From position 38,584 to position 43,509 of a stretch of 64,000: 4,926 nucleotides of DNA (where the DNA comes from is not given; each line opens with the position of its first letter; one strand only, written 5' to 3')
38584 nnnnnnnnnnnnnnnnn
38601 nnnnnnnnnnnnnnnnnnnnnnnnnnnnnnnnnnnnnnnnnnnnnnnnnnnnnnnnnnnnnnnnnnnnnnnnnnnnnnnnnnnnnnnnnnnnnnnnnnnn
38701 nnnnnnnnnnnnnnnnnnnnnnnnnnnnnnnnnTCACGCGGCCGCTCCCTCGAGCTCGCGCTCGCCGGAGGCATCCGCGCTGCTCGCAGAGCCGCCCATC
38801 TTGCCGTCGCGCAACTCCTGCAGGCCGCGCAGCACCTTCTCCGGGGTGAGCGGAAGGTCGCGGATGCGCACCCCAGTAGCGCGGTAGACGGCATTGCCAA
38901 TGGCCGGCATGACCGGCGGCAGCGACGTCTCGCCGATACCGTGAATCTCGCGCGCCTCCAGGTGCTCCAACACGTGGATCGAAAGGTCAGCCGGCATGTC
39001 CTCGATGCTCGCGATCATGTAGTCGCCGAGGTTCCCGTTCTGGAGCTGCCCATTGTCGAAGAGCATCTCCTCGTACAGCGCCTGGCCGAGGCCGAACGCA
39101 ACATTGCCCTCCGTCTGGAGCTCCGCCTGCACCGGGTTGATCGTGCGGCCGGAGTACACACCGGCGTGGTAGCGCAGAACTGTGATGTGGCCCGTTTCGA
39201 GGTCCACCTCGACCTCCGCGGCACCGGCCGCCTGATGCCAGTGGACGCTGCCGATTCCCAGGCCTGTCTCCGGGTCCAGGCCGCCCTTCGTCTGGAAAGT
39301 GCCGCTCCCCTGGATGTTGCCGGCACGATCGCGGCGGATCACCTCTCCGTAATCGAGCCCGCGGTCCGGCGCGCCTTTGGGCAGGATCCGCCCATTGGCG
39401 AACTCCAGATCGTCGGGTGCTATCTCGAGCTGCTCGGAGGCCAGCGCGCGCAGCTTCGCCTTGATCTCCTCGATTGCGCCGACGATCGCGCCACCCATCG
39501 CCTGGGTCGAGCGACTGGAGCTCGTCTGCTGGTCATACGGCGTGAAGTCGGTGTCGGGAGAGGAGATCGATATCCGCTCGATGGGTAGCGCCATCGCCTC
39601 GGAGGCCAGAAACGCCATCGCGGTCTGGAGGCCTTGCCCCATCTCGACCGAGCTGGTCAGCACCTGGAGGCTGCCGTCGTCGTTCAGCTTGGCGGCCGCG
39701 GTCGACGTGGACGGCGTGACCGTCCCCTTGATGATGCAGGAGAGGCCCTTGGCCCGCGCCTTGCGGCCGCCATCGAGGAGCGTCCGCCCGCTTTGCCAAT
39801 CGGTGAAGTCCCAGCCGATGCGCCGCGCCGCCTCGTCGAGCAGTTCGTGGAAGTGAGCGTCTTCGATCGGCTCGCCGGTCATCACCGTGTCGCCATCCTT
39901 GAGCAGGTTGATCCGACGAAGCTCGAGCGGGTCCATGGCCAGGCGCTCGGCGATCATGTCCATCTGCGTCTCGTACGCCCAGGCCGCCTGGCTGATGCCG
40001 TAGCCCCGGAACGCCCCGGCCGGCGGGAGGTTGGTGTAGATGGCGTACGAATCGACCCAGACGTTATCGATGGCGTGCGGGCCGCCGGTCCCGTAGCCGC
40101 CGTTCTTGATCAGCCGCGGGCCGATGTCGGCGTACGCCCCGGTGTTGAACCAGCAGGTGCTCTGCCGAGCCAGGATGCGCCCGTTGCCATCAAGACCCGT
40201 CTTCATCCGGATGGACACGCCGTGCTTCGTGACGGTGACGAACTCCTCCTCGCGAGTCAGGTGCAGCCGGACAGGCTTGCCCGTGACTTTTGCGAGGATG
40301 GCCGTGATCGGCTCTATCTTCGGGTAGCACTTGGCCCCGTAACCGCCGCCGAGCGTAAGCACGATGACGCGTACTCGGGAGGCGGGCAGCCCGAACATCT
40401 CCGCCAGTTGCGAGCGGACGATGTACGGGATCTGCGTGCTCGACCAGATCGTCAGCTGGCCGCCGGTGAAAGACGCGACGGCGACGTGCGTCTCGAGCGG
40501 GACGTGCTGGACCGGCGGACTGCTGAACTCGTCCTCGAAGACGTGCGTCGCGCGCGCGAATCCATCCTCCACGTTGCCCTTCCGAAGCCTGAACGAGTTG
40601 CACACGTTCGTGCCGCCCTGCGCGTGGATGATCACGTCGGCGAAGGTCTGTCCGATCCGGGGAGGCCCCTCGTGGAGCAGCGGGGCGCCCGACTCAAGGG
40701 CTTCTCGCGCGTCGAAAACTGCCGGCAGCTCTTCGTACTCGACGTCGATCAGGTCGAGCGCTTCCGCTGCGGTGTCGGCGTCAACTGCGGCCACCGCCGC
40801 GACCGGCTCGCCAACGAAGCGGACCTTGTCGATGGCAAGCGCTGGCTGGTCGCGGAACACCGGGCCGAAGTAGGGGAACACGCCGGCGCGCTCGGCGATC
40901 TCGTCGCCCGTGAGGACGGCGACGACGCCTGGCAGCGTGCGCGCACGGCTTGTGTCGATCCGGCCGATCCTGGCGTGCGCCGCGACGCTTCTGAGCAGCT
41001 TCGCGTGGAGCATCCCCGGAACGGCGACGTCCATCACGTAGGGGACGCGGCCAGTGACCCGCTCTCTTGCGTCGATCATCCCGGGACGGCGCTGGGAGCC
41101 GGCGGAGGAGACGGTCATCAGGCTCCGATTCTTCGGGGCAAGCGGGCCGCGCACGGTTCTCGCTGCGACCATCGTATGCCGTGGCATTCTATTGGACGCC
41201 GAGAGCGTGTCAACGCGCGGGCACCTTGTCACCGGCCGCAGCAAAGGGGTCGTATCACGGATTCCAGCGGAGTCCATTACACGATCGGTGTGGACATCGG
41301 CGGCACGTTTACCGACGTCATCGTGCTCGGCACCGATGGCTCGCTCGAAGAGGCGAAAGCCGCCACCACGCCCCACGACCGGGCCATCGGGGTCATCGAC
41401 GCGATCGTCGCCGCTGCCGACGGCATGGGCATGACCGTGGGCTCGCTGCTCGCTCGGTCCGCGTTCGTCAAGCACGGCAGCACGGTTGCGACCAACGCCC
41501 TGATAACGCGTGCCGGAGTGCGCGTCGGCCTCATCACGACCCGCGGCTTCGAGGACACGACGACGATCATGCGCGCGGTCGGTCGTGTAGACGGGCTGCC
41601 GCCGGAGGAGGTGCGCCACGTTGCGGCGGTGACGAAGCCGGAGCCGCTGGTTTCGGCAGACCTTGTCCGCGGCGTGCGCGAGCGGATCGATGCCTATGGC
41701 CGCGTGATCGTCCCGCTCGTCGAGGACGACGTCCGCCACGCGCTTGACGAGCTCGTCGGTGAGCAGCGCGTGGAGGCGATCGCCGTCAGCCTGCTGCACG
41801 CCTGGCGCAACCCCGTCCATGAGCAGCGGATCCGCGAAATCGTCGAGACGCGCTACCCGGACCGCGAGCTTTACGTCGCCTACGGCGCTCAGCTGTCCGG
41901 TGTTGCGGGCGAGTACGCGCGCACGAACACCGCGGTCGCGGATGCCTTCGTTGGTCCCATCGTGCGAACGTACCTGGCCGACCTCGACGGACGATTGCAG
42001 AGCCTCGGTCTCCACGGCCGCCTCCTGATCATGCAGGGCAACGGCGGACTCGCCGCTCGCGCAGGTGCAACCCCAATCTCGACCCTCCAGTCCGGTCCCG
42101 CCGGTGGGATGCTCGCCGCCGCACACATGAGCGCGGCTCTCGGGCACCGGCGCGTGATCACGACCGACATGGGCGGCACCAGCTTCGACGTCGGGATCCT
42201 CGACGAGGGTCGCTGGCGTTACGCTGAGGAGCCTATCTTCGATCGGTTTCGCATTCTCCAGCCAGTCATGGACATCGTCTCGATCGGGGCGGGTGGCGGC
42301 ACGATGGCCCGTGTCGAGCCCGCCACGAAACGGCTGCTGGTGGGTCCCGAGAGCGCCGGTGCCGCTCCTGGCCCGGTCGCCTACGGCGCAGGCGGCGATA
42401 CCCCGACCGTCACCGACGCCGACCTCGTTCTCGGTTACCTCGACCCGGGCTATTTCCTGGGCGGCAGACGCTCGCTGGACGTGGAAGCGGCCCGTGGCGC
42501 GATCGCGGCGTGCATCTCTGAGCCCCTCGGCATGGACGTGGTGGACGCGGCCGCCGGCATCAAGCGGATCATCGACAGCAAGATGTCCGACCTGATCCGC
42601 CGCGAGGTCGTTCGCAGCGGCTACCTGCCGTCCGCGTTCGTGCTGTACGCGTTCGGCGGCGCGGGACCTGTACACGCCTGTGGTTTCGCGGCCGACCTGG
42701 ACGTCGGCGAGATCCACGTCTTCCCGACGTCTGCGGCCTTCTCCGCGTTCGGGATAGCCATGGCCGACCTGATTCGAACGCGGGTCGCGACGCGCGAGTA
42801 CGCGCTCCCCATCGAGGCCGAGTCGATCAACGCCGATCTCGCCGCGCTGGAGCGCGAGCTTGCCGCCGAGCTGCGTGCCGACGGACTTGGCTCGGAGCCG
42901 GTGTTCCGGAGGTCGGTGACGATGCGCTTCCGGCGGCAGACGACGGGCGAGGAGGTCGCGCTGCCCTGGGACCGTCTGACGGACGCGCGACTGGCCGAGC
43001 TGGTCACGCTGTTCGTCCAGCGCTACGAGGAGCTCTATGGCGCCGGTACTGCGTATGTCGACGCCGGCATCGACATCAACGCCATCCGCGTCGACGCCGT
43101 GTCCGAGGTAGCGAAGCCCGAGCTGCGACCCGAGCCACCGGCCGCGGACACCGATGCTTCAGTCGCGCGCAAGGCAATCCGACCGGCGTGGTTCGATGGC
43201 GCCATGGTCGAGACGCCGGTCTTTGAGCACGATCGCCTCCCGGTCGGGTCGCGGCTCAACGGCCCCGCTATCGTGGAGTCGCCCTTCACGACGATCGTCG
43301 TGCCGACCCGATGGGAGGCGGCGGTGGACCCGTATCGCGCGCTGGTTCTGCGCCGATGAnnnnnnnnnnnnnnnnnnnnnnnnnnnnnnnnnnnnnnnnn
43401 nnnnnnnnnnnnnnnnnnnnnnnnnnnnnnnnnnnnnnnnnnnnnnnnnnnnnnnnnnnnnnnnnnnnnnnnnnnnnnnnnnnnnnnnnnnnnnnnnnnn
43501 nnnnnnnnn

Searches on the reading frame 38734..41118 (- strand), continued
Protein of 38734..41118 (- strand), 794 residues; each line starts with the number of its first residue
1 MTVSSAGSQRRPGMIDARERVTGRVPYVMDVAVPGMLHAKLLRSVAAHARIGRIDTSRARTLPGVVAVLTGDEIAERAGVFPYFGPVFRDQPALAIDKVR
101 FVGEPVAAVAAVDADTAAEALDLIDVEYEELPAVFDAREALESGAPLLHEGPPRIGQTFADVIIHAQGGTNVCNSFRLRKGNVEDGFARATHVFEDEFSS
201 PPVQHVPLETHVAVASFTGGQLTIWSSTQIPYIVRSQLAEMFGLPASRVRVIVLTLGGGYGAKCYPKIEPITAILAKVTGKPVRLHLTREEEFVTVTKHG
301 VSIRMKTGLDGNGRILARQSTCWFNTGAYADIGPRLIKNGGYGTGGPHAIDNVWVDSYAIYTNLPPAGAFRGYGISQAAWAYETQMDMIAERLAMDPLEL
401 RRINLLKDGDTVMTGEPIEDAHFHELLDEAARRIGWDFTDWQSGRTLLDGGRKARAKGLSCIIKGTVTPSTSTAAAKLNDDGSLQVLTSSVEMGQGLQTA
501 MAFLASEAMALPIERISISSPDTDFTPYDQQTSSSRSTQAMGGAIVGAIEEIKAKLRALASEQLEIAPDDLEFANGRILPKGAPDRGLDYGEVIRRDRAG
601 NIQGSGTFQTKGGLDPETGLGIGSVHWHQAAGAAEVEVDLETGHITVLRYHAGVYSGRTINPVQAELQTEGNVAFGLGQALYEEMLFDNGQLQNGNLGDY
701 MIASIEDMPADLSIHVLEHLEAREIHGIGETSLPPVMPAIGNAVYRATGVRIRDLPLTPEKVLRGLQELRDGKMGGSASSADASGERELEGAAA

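Call 47: search_dna_similar(query=window:38734-41118:-, collection=plasmids, mode=protein, max_rows=15)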
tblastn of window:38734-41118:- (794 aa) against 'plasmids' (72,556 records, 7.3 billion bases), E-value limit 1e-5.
Records with a match: 1426; places in all: 2722; records where one place covers at least 80% of the query: 1045.
Best place of each record, by identity: <60% 1426.
By first word of the organism name: Rhizobium 165; Sinorhizobium 158; Ralstonia 137; Pseudosulfitobacter 109; Pantoea 94; Agrobacterium 43; Azospirillum 36; Sulfitobacter 34; Streptomyces 27; Paracoccus 26; and 155 more.
By predicted mobility (MOB-suite, as given by PLSDB): non-mobilizable 872; conjugative 312; mobilizable 242.
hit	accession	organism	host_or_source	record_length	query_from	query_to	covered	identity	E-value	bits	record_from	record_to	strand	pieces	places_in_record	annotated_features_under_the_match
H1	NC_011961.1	Thermomicrobium roseum DSM 5159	-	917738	14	772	96%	49.8%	0e+0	711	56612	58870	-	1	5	xanthine dehydrogenase family protein molybdopterin-binding subunit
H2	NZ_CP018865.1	Arthrobacter crystallopoietes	single cell,soil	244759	14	767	95%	50.1%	0e+0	714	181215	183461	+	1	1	xanthine dehydrogenase family protein molybdopterin-binding subunit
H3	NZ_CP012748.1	Paraburkholderia caribensis MBA4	soil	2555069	15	767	95%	43.5%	3e-170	552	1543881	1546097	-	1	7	none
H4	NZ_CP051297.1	Alicycliphilus denitrificans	whole organism,pond sediment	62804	15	768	95%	43.4%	8e-167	542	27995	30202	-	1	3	xanthine dehydrogenase family protein molybdopterin-binding subunit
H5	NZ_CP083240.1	Ancylobacter polymorphus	activated sludge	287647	15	767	95%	41.8%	5e-160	522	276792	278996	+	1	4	xanthine dehydrogenase family protein molybdopterin-binding subunit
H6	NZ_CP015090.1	Salipiger abyssi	single cell,marine seawater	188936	16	767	95%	40.8%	3e-150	494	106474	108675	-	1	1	xanthine dehydrogenase family protein molybdopterin-binding subunit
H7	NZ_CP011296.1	Rhodococcus erythropolis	pure culture,soil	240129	7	768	96%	39.0%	1e-138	460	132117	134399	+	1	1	xanthine dehydrogenase family protein molybdopterin-binding subunit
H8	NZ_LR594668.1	Variovorax sp. SRS16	linuron-contaminated soil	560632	16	767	95%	38.4%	4e-138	459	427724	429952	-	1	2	xanthine dehydrogenase family protein molybdopterin-binding subunit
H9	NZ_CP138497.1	Variovorax boronicumulans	Legume root,PacBio whole genome assembly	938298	16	764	94%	38.2%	9e-130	434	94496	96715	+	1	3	xanthine dehydrogenase family protein molybdopterin-binding subunit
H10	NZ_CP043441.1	Cupriavidus campinensis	cell culture,soil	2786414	16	766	95%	37.6%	2e-113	387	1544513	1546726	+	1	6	none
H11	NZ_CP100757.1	Natrinema gelatinilyticum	marine sediment,sediment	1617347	16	766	95%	37.4%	1e-128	431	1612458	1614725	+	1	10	record has no annotation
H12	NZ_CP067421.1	Skermanella sp. TT6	Homo sapiens,single cell,skin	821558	15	769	95%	36.8%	2e-113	387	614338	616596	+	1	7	xanthine dehydrogenase family protein molybdopterin-binding subunit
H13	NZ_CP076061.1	Cupriavidus sp. EM10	Pure-cultured cell,sewage water sludge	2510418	16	764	94%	37.1%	2e-114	390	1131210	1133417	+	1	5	none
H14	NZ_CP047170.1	Ponticoccus alexandrii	surface sea water,shallow sea, symbosis ...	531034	16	768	95%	36.6%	6e-112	382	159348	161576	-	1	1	molybdopterin cofactor-binding domain-containing protein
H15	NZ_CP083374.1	Ensifer canadensis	Melilotus albus,Cell Culture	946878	16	768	95%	36.3%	1e-114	390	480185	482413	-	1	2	xanthine dehydrogenase family protein molybdopterin-binding subunit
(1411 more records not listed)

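Call 48: get_annotated_region(hit=H2, flank=12000)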
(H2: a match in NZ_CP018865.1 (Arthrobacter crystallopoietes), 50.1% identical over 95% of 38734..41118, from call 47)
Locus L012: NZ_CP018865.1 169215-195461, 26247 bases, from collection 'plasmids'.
description: Arthrobacter crystallopoietes strain DSM 20117 plasmid pLDW-10, complete sequence
organism: Arthrobacter crystallopoietes (NCBI taxid 37928)
taxonomy: Bacteria; Actinomycetota; Actinomycetes; Micrococcales; Micrococcaceae; Arthrobacter; Arthrobacter crystallopoietes
host: -; source: single cell,soil; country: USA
typing (MOB-suite, as given by PLSDB): conjugative; relaxase MOBP; mating-pair formation MPF_T
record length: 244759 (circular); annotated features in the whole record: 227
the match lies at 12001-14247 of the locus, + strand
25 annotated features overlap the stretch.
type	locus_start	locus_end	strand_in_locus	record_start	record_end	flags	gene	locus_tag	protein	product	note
CDS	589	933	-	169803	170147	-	-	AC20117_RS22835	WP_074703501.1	hypothetical protein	-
CDS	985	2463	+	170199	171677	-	tcuA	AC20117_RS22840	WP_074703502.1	FAD-dependent tricarballylate dehydrogenase TcuA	-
CDS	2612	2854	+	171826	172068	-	-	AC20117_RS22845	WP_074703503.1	hypothetical protein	-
CDS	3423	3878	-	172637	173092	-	-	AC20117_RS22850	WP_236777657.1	molybdenum cofactor biosynthesis protein MoaE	-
CDS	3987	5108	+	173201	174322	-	moaA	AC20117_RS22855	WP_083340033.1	GTP 3',8-cyclase MoaA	GO:0006777 - Mo-molybdopterin cofactor biosynthetic process [Evidence IEA]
CDS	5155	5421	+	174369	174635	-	-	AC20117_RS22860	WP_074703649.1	MoaD/ThiS family protein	-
CDS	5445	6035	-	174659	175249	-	-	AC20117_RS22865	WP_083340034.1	nucleotidyltransferase family protein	-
CDS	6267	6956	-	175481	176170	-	-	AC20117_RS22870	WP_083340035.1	GntR family transcriptional regulator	-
CDS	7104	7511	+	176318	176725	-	-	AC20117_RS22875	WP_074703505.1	PaaI family thioesterase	-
CDS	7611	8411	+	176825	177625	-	-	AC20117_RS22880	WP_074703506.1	ABC transporter permease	-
CDS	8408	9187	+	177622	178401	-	-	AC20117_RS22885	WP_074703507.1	ABC transporter permease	-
CDS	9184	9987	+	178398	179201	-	-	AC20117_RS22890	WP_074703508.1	ABC transporter ATP-binding protein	-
CDS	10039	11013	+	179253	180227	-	-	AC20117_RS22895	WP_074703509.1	ABC transporter substrate-binding protein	-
CDS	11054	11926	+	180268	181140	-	-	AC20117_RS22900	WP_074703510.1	FAD binding domain-containing protein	-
CDS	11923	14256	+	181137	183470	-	-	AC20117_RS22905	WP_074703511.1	xanthine dehydrogenase family protein molybdopterin-binding subunit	-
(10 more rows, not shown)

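Call 49: get_annotated_region(hit=H1, flank=10000)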
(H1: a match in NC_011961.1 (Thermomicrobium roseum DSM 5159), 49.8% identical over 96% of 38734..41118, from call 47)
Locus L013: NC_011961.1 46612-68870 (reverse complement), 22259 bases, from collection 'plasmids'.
description: Thermomicrobium roseum DSM 5159 plasmid unnamed, complete sequence
organism: Thermomicrobium roseum DSM 5159 (NCBI taxid 309801)
taxonomy: Bacteria; Thermomicrobiota; Thermomicrobia; Thermomicrobiales; Thermomicrobiaceae; Thermomicrobium; Thermomicrobium roseum; Thermomicrobium roseum DSM 5159
host: -; source: -; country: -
typing (MOB-suite, as given by PLSDB): non-mobilizable
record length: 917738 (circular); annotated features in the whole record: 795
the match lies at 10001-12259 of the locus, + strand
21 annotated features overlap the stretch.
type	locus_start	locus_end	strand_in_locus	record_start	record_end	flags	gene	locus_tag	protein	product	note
CDS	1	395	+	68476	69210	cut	-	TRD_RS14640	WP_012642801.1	ABC transporter ATP-binding protein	-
CDS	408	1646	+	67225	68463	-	-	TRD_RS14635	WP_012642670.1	Tm-1-like ATP-binding domain-containing protein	-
CDS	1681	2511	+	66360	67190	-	-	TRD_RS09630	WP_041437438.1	phosphoenolpyruvate hydrolase family protein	-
CDS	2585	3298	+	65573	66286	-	-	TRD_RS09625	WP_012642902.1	GntR family transcriptional regulator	-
CDS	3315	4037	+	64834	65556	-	-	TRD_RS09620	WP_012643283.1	cyclase family protein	-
CDS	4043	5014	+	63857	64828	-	-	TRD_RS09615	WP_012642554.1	PEP/pyruvate-binding domain-containing protein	-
CDS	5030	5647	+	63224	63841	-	-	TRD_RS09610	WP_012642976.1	hypothetical protein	-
CDS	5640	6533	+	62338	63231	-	-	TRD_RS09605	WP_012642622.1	FAD binding domain-containing protein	-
CDS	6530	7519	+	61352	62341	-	-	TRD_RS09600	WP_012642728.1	fumarylacetoacetate hydrolase family protein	-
CDS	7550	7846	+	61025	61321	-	-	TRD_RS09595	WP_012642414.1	antibiotic biosynthesis monooxygenase family protein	-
CDS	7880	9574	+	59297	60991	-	-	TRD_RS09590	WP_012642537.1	PEP-utilizing enzyme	GO:0016310 - phosphorylation [Evidence IEA]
CDS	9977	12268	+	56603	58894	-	-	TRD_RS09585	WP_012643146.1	xanthine dehydrogenase family protein molybdopterin-binding subunit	-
CDS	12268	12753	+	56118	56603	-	-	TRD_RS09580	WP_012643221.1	(2Fe-2S)-binding protein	-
CDS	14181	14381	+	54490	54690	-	-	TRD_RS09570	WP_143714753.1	hypothetical protein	-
CDS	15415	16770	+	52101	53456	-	-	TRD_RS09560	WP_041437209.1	permease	-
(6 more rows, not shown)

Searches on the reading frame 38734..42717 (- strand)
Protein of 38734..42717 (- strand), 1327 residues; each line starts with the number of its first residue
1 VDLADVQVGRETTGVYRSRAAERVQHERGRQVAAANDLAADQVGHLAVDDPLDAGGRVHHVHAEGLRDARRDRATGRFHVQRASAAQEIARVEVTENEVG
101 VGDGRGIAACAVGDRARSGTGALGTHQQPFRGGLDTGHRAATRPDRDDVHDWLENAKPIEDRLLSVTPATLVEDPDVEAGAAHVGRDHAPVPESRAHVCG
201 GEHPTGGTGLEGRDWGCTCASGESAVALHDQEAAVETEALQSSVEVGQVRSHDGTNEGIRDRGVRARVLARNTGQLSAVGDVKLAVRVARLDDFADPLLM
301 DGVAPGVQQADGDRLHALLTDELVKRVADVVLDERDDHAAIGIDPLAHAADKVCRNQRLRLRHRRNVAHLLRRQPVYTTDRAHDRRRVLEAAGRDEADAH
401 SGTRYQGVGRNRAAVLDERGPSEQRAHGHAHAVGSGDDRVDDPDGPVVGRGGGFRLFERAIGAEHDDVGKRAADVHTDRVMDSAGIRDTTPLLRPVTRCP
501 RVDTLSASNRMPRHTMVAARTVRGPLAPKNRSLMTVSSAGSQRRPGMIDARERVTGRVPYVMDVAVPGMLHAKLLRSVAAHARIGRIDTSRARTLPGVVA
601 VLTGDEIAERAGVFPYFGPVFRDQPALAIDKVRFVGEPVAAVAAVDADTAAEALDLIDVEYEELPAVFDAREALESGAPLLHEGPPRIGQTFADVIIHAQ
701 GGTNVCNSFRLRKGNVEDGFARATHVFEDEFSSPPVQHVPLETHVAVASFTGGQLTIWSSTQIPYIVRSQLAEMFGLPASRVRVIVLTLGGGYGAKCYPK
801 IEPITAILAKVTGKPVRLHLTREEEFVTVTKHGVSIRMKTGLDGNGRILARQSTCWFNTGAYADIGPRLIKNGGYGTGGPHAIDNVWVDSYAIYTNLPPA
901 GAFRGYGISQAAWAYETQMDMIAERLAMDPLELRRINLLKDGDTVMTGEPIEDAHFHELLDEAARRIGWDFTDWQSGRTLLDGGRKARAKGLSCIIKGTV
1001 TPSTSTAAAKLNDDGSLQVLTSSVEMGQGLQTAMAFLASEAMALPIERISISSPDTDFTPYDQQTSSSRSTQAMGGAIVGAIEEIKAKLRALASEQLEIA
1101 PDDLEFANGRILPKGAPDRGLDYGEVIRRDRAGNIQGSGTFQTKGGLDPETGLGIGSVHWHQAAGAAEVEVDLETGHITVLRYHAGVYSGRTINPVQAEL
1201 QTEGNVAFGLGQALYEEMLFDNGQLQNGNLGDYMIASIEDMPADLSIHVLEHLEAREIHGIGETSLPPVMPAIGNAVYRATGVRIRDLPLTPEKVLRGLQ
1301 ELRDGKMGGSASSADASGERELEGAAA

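Call 6: search_protein_families(library=pfam, proteins=[window:38734-42717:-], max_evalue=0.001)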
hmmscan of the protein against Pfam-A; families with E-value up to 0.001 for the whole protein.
window:38734-42717:- (1327 aa): 3 families
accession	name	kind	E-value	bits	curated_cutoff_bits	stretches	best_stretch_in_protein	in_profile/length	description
PF02738.23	MoCoBD_1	-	3.8e-75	252.6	27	1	698-938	2-244/244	Molybdopterin cofactor-binding domain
PF20256.3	MoCoBD_2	-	2.6e-65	221.2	27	1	982-1242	20-283/283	Molybdopterin cofactor-binding domain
PF01315.27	Ald_Xan_dh_C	-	1.4e-28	99.9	31.3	1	555-665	1-110/110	Aldehyde oxidase and xanthine dehydrogenase, a/b hammerhead domain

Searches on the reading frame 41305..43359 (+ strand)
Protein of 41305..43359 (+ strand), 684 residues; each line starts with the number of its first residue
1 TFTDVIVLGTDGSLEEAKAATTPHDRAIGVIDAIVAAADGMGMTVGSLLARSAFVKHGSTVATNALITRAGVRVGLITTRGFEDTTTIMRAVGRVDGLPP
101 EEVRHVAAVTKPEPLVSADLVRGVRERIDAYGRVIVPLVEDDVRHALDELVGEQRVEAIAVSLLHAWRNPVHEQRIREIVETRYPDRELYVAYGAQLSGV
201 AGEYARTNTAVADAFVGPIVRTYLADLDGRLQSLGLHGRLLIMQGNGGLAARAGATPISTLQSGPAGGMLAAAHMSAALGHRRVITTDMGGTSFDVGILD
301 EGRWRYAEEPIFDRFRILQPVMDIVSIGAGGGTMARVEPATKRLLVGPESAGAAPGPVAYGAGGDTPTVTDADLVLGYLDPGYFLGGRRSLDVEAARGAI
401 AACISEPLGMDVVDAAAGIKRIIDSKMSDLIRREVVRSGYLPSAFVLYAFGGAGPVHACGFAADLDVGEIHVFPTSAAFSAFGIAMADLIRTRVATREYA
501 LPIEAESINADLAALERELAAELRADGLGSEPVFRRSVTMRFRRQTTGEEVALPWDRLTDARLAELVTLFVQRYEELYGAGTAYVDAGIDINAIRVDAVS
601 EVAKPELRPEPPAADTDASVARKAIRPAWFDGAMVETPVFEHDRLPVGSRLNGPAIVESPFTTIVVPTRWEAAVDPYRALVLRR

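Call 16: search_protein_families(library=pfam, proteins=[window:41305-43359:+], max_evalue=0.001)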
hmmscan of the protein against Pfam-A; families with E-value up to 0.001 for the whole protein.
window:41305-43359:+ (684 aa): 3 families
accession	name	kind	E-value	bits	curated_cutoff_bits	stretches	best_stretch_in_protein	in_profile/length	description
PF01968.24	Hydantoinase_A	-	1.3e-79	268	22.9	1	206-491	1-289/291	Hydantoinase/oxoprolinase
PF05378.19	Hydant_A_N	-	1.8e-33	116.2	25.2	1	1-181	9-173/176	Hydantoinase/oxoprolinase N-terminal region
PF19278.4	Hydant_A_C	-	1.2e-25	90.5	21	1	505-683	11-191/193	Hydantoinase/oxoprolinase C-terminal domain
